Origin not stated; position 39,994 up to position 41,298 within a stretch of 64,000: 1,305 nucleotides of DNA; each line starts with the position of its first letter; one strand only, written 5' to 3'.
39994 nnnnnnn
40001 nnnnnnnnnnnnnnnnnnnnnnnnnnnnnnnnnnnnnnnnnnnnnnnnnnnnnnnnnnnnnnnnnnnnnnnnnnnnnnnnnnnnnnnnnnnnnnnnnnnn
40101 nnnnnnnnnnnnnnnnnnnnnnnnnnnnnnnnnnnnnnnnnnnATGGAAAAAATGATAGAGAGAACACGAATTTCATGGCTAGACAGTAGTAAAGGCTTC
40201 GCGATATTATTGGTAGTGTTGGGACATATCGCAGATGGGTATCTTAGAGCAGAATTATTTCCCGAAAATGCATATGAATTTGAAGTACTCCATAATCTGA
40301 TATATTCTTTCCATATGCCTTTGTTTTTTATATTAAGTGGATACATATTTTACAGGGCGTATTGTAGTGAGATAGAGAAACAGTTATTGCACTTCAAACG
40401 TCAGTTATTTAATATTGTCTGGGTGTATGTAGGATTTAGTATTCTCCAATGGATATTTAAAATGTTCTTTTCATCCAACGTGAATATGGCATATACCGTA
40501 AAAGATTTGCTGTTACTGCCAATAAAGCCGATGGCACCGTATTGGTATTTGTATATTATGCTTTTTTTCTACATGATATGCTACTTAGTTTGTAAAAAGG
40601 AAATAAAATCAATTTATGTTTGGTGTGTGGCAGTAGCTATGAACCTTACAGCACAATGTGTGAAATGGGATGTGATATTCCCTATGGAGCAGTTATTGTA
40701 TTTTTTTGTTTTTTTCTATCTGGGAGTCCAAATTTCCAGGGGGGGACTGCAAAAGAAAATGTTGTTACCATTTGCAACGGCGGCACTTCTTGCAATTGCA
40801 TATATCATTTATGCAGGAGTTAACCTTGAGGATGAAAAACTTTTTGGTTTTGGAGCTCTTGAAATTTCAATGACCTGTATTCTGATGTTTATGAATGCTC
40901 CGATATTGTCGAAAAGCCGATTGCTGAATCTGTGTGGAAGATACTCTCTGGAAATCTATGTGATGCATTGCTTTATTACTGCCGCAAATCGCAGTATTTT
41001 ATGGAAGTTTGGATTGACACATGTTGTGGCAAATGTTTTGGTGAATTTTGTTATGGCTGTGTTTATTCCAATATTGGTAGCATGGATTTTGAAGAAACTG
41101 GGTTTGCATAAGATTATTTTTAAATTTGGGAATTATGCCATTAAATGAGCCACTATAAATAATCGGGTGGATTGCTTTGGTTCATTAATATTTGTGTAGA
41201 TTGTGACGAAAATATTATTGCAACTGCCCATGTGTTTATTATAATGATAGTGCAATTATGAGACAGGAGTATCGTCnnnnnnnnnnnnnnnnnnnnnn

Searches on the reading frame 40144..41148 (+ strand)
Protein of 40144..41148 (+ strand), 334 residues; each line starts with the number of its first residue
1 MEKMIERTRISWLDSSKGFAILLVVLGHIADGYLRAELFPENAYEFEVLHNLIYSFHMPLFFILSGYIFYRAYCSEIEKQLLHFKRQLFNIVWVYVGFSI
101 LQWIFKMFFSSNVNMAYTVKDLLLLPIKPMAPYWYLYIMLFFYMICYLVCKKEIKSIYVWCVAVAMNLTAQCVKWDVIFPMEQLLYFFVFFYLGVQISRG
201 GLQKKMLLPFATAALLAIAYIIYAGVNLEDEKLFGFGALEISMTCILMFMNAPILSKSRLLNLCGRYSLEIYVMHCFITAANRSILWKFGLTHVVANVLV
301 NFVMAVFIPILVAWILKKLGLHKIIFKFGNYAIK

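Call 71: search_protein_families(library=pfam, proteins=[window:40144-41148:+], max_evalue=0.00001)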
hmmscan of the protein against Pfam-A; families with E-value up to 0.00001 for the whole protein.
window:40144-41148:+ (334 aa): 1 family
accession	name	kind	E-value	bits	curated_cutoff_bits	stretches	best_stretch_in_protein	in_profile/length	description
PF01757.29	Acyl_transf_3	-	3.9e-29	102.2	31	1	11-316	2-324/326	Acyltransferase domain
